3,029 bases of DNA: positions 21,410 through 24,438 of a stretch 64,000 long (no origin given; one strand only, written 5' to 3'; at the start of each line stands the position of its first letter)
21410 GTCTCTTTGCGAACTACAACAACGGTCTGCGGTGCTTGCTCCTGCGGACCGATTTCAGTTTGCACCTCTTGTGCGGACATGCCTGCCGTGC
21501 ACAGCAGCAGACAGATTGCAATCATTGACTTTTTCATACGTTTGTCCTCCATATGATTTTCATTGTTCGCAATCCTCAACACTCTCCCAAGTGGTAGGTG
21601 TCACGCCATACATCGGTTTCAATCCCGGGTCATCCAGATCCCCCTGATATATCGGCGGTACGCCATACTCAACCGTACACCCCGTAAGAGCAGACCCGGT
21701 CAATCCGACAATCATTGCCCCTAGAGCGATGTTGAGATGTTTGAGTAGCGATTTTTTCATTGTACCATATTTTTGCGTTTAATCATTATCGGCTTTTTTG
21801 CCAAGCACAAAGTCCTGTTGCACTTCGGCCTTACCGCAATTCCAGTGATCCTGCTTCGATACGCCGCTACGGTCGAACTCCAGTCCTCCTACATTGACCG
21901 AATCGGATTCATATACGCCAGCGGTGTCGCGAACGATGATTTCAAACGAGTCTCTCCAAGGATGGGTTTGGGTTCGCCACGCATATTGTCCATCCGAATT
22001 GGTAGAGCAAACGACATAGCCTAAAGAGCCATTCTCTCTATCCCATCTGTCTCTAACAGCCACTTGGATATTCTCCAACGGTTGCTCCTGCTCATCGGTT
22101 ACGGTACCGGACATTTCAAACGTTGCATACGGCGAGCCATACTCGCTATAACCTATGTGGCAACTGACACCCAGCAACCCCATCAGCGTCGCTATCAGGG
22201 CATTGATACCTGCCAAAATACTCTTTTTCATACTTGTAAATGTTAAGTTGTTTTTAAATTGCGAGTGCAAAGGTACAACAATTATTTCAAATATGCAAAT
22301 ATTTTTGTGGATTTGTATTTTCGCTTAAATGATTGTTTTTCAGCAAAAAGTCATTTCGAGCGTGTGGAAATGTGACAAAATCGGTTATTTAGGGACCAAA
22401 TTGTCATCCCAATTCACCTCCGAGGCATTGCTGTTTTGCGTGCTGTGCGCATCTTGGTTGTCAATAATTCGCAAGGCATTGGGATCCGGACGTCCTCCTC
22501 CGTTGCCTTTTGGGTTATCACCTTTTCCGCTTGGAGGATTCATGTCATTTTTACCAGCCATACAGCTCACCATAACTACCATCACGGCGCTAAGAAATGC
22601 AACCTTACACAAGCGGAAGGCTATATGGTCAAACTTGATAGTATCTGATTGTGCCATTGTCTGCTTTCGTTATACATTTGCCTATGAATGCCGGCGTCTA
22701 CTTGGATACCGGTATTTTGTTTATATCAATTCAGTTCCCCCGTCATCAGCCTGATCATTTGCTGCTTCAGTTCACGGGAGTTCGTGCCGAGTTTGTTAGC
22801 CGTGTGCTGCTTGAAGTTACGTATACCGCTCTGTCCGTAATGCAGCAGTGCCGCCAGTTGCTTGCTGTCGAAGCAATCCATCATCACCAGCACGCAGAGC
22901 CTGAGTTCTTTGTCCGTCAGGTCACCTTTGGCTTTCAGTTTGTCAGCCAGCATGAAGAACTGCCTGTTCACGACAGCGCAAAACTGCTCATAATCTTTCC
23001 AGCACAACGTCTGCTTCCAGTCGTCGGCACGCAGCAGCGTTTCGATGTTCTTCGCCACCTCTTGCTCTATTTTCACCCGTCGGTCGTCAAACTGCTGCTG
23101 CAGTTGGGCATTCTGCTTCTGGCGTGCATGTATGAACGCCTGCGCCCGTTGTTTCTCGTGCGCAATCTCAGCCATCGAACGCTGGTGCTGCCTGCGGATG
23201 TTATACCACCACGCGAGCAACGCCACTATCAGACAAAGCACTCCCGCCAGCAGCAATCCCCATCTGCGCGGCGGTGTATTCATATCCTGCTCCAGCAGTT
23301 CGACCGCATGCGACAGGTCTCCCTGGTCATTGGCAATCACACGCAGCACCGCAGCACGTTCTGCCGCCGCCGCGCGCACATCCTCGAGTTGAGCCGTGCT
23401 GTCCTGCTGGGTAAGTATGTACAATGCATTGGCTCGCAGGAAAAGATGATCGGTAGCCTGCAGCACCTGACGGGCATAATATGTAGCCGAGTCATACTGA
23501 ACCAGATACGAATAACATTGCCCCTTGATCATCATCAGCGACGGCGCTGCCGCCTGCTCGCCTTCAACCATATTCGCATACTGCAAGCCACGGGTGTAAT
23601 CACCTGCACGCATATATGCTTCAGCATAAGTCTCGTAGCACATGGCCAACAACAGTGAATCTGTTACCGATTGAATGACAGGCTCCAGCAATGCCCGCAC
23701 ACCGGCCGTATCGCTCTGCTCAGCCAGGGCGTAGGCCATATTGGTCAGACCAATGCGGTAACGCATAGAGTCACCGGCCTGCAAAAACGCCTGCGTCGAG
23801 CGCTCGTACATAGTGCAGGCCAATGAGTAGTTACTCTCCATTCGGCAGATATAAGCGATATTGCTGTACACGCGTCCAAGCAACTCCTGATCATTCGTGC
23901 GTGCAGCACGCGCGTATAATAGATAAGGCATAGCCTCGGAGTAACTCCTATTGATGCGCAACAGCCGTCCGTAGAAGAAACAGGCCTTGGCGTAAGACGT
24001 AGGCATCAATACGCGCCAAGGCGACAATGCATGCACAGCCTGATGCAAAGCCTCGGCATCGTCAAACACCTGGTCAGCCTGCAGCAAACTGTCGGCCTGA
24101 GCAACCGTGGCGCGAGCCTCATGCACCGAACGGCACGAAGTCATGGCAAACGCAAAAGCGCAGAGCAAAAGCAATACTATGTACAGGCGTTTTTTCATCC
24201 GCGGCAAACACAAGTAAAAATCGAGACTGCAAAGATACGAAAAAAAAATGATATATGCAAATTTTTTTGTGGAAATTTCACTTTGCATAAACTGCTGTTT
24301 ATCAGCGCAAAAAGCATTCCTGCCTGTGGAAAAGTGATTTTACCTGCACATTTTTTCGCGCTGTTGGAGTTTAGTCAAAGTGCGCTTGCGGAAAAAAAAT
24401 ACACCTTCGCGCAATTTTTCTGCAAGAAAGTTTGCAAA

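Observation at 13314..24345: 11 kb single-strand lipoprotein island: two paralogous cassettes, a regulator and a terminal radical SAM gene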

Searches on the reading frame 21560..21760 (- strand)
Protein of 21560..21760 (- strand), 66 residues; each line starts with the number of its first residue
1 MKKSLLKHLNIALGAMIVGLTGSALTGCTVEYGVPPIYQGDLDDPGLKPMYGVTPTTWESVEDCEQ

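Call 4: search_protein_families(library=ncbifam, max_evalue=0.01, proteins=[window:21560-21760:-])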
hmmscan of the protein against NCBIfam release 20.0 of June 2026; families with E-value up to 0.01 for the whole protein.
window:21560-21760:- (66 aa): 0 families

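Call 6: search_protein_families(library=pfam, max_evalue=0.01, proteins=[window:21560-21760:-])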
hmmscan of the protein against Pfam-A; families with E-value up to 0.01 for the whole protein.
window:21560-21760:- (66 aa): 0 families

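Call 40: find_homologous_proteins(query=A2, max_evalue=0.001)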
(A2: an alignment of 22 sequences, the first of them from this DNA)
Query A2 (22 sequences) (66 aa, profile of the alignment): 226 proteins with E <= 0.001 among 2104 candidates; the best 120 are listed.
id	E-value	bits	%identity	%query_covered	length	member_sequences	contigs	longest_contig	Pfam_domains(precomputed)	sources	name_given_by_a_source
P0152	3.0e-21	93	43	55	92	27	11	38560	-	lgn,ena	-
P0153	1.6e-20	91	38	80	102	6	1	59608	-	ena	-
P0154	1.7e-20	91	50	18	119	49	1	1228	-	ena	-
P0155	2.8e-20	90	37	45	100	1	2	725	-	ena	-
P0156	3.9e-20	90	39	55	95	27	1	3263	-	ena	-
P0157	1.0e-19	89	42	55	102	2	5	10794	-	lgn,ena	-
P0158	1.4e-19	88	32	53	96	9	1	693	-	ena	-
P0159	1.8e-19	88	41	53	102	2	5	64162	-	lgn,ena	-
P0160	2.1e-19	88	41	33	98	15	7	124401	-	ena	-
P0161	2.4e-19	87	43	53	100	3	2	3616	-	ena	-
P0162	4.4e-19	86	34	89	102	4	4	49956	-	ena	-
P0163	4.4e-19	86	38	95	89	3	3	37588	-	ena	-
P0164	5.8e-19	86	38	55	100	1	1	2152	-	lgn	-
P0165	1.4e-18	85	36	80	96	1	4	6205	-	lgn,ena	-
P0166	1.6e-18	85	32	53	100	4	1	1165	-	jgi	jgi:hypothetical protein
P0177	2.2e-17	81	31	83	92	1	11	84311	-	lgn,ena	-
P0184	1.1e-16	79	35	83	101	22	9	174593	-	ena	-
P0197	1.6e-15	75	37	55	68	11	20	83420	-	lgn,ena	-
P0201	3.9e-15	74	-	-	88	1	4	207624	-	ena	-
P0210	4.3e-14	70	50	33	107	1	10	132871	-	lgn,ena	-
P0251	5.4e-13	67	26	92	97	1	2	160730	-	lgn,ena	-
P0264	1.2e-12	66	50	33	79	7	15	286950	-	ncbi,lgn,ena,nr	ncbi:MAG: hypothetical protein IKP02_06080 [Paludibacteraceae bacterium]|nr:hypothetical protein [Pa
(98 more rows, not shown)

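Call 41: find_encoding_contigs(protein=P0184, flank=4000, max_places=2)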
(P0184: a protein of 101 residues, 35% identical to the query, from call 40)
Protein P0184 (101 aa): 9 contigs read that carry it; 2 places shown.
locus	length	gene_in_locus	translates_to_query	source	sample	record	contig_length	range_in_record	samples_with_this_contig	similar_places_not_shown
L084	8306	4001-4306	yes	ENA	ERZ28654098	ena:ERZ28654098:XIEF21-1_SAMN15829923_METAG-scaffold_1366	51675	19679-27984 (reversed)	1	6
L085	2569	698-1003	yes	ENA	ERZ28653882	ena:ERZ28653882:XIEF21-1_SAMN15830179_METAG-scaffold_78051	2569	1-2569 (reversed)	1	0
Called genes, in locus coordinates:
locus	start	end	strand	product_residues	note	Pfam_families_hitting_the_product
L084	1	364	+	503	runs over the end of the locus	PF01743:PolyA_pol, PF12627:PolyA_pol_RNAbd, PF01966:HD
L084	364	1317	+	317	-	PF00248:Aldo_ket_red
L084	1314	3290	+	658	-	PF02518:HATPase_c (weak), PF00204:DNA_gyraseB, PF01751:Toprim, PF00986:DNA_gyraseB_C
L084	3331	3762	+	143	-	-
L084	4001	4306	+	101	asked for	-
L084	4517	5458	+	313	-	PF04055:Radical_SAM, PF13186:SPASM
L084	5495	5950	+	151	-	PF04074:DUF386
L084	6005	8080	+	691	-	PF02922:CBM_48, PF00128:Alpha-amylase, PF02806:Alpha-amylase_C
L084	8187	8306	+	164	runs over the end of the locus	PF08534:Redoxin, PF00578:AhpC-TSA, PF00085:Thioredoxin, PF13098:Thioredoxin_2 (weak), PF13905:Thioredoxin_8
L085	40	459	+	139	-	-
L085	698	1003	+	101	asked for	-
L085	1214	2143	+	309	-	PF04055:Radical_SAM, PF13186:SPASM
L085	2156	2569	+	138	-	?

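Call 42: find_encoding_contigs(protein=P0201, flank=4000, max_places=2)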
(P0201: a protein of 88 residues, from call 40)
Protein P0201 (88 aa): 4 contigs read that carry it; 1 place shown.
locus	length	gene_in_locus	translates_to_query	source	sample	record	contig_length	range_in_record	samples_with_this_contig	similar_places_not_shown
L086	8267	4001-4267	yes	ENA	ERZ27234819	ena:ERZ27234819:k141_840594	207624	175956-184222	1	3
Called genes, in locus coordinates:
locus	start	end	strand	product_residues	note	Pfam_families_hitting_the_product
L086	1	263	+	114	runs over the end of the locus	PF00825:Ribonuclease_P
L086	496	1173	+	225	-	PF01746:tRNA_m1G_MT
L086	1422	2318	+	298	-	PF00294:PfkB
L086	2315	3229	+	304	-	PF04227:Indigoidine_A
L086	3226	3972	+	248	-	PF02872:5_nucleotid_C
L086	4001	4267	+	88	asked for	-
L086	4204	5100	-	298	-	PF02016:Peptidase_S66, PF17676:Peptidase_S66C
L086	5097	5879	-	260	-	PF00106:adh_short, PF01370:Epimerase (weak), PF08659:KR, PF13561:adh_short_C2, PF08643:DUF1776 (weak)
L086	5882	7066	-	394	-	PF00155:Aminotran_1_2, PF01053:Cys_Met_Meta_PP (weak), PF01212:Beta_elim_lyase (weak)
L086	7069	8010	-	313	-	PF00056:Ldh_1_N, PF02866:Ldh_1_C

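Call 43: find_encoding_contigs(protein=P0264, flank=4000, max_places=2)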
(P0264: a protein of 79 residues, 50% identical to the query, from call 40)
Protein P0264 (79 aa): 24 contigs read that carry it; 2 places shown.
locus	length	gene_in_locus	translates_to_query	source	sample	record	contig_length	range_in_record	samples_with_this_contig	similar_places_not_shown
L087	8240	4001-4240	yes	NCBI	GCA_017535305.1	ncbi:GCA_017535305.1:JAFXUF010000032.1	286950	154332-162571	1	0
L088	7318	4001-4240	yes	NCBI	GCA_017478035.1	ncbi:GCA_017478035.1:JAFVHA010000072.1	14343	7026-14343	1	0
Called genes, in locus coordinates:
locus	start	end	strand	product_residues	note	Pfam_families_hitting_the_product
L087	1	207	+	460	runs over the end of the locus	PF14262:Cthe_2159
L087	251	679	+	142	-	PF11178:DUF2963 (faint)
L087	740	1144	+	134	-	-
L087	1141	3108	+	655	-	PF14262:Cthe_2159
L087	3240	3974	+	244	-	PF02872:5_nucleotid_C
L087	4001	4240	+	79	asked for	-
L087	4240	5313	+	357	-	PF04055:Radical_SAM, PF13186:SPASM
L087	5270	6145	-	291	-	PF02016:Peptidase_S66, PF17676:Peptidase_S66C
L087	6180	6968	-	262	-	PF00106:adh_short, PF01370:Epimerase, PF08659:KR, PF13561:adh_short_C2, PF08643:DUF1776 (weak)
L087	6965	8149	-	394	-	PF00155:Aminotran_1_2, PF01053:Cys_Met_Meta_PP (weak)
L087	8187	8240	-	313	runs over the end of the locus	PF00056:Ldh_1_N, PF02866:Ldh_1_C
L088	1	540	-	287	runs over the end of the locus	PF00165:HTH_AraC (faint), PF12833:HTH_18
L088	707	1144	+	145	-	-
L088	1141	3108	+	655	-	PF14262:Cthe_2159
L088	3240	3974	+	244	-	PF02872:5_nucleotid_C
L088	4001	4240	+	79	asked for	-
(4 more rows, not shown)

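Call 44: find_encoding_contigs(protein=P0251, flank=4000, max_places=2)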
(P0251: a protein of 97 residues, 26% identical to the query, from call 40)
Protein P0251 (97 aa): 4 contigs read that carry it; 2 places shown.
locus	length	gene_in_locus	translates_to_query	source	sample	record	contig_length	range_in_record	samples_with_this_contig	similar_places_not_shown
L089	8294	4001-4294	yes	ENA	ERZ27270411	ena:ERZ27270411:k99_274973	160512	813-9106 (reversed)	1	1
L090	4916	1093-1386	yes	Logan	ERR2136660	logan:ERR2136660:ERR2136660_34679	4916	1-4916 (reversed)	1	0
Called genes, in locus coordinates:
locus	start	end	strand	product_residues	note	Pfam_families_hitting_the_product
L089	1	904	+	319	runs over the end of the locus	PF09992:NAGPA (weak)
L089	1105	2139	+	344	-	-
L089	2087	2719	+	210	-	PF00912:Transgly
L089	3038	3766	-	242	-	PF02872:5_nucleotid_C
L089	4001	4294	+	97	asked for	-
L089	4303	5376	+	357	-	PF04055:Radical_SAM, PF13186:SPASM (weak)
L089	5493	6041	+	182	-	PF00908:dTDP_sugar_isom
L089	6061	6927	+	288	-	PF01370:Epimerase, PF04321:RmlD_sub_bind, PF16363:GDP_Man_Dehyd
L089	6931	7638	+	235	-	PF09365:DUF2461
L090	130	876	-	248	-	PF02872:5_nucleotid_C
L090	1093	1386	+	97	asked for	-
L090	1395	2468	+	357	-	PF04055:Radical_SAM, PF13186:SPASM (weak)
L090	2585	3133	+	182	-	PF00908:dTDP_sugar_isom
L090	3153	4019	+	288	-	PF01370:Epimerase, PF04321:RmlD_sub_bind, PF16363:GDP_Man_Dehyd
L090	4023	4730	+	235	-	PF09365:DUF2461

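Call 76: find_encoding_contigs(protein=P0160, flank=3000, max_places=1)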
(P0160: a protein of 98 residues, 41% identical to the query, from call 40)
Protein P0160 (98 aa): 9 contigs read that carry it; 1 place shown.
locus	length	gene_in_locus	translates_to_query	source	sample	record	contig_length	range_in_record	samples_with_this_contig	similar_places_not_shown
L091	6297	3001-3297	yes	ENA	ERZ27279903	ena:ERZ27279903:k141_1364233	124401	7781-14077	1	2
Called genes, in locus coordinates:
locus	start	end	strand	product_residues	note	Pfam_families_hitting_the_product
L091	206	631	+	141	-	-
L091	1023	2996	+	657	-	PF01182:Glucosamine_iso, PF02585:PIG-L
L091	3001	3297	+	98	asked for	-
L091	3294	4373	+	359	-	PF04055:Radical_SAM, PF13186:SPASM (weak)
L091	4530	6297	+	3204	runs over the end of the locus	PF12733:Cadherin-like (faint)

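Call 77: find_encoding_contigs(protein=P0210, flank=3000, max_places=1)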
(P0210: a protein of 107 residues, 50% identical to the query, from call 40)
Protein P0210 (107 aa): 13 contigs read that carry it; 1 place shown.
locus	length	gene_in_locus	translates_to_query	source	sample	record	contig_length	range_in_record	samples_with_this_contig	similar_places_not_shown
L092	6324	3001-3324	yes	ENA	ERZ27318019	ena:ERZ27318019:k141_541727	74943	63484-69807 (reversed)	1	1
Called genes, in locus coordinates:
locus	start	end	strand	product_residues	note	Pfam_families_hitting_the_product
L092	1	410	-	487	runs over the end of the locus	PF01546:Peptidase_M20, PF07687:M20_dimer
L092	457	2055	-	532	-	PF01554:MatE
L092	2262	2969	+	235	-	PF02872:5_nucleotid_C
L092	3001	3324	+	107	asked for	-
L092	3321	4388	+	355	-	PF04055:Radical_SAM, PF13186:SPASM (weak)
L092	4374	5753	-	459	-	-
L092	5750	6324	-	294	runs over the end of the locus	PF02016:Peptidase_S66, PF17676:Peptidase_S66C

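Call 78: find_encoding_contigs(protein=P0177, flank=3000, max_places=1)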
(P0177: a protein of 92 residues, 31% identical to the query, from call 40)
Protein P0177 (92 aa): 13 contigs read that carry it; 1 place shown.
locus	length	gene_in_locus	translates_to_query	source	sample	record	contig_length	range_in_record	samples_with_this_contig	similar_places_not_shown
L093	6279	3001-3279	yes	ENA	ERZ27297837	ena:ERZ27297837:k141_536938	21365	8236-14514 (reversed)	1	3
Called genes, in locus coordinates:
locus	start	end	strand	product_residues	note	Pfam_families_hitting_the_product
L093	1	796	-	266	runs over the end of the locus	PF00528:BPD_transp_1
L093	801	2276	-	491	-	PF00005:ABC_tran, PF09818:ABC_ATPase (faint), PF13304:AAA_21 (faint), PF08402:TOBE_2 (weak)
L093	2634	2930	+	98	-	-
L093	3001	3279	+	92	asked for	-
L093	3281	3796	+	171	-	-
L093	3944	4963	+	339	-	PF00022:Actin (faint), PF06723:MreB_Mbl, PF00012:HSP70, PF11104:PilM_2 (faint), PF14450:FtsA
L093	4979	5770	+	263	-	PF04085:MreC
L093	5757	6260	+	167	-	PF04093:MreD (weak)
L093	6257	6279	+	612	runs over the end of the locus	PF03717:PBP_dimer, PF00905:Transpeptidase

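Call 79: find_encoding_contigs(protein=P0197, flank=3000, max_places=1)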
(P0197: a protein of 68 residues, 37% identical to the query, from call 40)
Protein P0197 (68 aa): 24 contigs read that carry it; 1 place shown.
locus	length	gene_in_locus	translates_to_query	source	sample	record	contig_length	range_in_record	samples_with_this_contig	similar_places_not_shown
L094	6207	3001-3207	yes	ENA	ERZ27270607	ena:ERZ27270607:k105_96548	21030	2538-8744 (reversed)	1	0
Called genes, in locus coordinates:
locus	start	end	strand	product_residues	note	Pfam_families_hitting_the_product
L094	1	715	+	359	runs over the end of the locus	PF19580:Exo_endo_phos_3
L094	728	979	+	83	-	PF14123:DUF4290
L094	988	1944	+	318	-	PF13793:Pribosyltran_N, PF00156:Pribosyltran, PF14572:Pribosyl_synth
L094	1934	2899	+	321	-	PF04389:Peptidase_M28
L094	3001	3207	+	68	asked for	-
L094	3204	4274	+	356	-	PF04055:Radical_SAM, PF13186:SPASM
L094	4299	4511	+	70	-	-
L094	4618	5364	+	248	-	PF00005:ABC_tran, PF02463:SMC_N (faint)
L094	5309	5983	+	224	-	PF01458:SUFBD_core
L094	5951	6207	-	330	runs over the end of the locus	PF00348:polyprenyl_synt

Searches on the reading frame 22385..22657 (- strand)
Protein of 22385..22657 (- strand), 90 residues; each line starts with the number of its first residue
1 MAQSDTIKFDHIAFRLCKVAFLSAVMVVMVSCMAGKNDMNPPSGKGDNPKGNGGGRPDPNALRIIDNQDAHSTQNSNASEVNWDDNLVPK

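Call 4: search_protein_families(library=ncbifam, max_evalue=0.01, proteins=[window:22385-22657:-])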
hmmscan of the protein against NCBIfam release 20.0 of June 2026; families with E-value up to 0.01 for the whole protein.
window:22385-22657:- (90 aa): 0 families

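Call 6: search_protein_families(library=pfam, max_evalue=0.01, proteins=[window:22385-22657:-])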
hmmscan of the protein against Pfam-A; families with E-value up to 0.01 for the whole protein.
window:22385-22657:- (90 aa): 0 families

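Call 73: search_protein_families(library=pfam, max_evalue=1, proteins=[window:22385-22657:-])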
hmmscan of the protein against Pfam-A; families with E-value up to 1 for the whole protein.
window:22385-22657:- (90 aa): 0 families

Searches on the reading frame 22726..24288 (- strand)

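Call 4: search_protein_families(library=ncbifam, max_evalue=0.01, proteins=[window:22726-24288:-])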
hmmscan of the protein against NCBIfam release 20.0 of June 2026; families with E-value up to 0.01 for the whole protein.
window:22726-24288:- (520 aa): 1 family
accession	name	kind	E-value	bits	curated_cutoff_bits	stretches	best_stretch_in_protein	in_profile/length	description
NF040576.1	T2SS_GspM_XpsM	equivalog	0.0032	17.1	60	1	343-399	5-61/180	type II secretion system protein GspM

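Call 6: search_protein_families(library=pfam, max_evalue=0.01, proteins=[window:22726-24288:-])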
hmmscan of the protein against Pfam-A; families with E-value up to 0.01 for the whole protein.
window:22726-24288:- (520 aa): 2 families
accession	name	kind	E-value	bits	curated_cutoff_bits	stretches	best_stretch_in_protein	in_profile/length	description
PF04290.18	DctQ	-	0.005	17.2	28.3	0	328-364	49-85/132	Tripartite ATP-independent periplasmic transporters, DctQ component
PF13424.12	TPR_12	-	0.0074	16.9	30.1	1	139-201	4-68/77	Tetratricopeptide repeat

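Call 87: search_protein_families(library=padloc, max_evalue=0.001, proteins=[window:22726-24198:-])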
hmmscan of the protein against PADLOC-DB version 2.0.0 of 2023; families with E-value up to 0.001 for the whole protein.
window:22726-24198:- (490 aa): 0 families

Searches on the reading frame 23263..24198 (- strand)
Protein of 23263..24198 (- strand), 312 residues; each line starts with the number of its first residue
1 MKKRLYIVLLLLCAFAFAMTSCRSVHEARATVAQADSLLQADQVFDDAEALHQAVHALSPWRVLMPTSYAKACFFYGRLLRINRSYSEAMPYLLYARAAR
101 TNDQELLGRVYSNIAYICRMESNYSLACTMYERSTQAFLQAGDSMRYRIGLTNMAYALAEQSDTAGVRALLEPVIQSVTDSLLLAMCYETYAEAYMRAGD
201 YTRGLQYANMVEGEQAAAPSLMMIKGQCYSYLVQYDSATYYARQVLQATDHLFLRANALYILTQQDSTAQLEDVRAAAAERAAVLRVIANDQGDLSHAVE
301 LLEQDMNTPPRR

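Call 57: search_protein_families(library=pfam, max_evalue=10, proteins=[window:23263-24198:-])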
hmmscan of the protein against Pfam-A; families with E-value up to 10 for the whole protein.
seq(312 aa): 9 families
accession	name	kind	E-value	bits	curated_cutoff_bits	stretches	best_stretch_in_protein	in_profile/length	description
PF13424.12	TPR_12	-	0.00062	20.4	30.1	1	109-171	4-68/77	Tetratricopeptide repeat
PF00515.34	TPR_1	-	0.056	13.7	27.8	0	225-247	7-29/34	Tetratricopeptide repeat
PF04999.18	FtsL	-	0.062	13.8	22.9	1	6-44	15-53/97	Cell division protein FtsL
PF23964.1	DUF7292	-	0.067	13.7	27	1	9-56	5-52/112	Family of unknown function (DUF7292)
PF07719.23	TPR_2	-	0.1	13.2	27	0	187-207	3-23/34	Tetratricopeptide repeat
PF12895.13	ANAPC3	-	0.13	13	27.2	1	190-239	28-76/82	Anaphase-promoting complex, cyclosome, subunit 3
PF13181.12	TPR_8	-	0.72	10.6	25.7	0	70-93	1-24/34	Tetratricopeptide repeat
PF13176.12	TPR_7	-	0.8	10.4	27.9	0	291-308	11-28/36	Tetratricopeptide repeat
PF13428.12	TPR_14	-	2.7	9.4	23.5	1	188-209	4-25/44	Tetratricopeptide repeat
